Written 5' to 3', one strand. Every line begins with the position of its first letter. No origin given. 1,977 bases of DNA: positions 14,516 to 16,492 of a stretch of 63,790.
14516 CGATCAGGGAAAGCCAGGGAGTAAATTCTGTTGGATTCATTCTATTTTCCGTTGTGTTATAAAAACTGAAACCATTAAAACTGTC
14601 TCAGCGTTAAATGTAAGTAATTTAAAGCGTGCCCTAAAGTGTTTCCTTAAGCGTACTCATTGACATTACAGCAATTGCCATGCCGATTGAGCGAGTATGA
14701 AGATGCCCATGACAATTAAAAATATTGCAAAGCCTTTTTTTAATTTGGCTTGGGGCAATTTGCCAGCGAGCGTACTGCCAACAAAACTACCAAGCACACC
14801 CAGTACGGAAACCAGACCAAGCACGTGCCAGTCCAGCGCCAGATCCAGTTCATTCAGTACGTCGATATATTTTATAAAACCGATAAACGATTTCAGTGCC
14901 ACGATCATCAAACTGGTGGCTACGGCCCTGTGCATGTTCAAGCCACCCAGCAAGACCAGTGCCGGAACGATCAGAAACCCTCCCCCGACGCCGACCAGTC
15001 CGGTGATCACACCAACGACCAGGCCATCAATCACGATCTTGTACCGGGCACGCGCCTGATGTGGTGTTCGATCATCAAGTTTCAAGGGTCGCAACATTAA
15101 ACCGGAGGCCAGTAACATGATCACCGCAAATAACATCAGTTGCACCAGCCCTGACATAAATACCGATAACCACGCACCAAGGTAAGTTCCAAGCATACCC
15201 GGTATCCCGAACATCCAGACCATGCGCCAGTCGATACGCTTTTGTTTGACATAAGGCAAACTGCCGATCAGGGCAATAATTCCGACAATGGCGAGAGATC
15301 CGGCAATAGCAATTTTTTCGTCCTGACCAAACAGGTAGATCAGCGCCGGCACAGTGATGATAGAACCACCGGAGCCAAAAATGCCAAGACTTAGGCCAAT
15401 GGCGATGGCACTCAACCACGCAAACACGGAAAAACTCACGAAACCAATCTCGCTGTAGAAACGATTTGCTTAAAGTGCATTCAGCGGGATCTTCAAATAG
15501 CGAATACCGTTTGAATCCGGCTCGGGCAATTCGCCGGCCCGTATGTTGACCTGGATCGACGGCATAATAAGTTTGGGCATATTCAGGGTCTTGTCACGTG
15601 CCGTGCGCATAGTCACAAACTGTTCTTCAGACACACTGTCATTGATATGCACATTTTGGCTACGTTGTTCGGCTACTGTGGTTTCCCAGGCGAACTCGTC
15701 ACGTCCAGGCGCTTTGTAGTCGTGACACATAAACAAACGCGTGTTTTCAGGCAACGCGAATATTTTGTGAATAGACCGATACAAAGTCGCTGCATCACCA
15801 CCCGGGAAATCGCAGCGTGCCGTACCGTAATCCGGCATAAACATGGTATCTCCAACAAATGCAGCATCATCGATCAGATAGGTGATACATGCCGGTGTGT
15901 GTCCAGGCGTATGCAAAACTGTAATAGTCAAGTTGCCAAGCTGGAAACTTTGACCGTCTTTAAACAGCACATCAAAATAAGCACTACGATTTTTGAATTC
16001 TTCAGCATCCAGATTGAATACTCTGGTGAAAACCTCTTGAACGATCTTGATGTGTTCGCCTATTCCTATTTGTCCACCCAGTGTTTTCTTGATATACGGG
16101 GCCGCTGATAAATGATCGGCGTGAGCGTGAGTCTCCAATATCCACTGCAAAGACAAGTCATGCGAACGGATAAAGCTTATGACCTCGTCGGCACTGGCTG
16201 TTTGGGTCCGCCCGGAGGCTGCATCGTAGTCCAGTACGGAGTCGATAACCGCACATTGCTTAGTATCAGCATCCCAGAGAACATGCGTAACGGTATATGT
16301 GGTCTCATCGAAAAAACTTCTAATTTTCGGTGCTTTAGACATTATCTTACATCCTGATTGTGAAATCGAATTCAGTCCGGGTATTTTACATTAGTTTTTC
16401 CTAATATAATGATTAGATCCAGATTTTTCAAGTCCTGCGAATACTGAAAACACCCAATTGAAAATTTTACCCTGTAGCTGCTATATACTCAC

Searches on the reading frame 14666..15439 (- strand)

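Call 40: search_protein_families(library=pfam, max_evalue=1e-12, proteins=[window:14666-15439:-])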
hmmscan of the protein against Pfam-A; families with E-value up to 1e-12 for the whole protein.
window:14666-15439:- (257 aa): 1 family
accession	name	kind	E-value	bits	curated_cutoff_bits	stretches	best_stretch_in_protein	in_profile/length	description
PF01925.25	TauE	-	2.1e-51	175.4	32.6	1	9-247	3-236/237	Sulfite exporter TauE/SafE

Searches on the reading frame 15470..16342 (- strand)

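Call 40: search_protein_families(library=pfam, max_evalue=1e-12, proteins=[window:15470-16342:-])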
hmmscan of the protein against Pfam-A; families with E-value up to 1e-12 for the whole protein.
window:15470-16342:- (290 aa): 1 family
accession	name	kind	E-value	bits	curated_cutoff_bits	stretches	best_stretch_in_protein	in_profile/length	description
PF00753.33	Lactamase_B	-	1.9e-18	67.6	22.7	1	22-207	11-196/196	Metallo-beta-lactamase superfamily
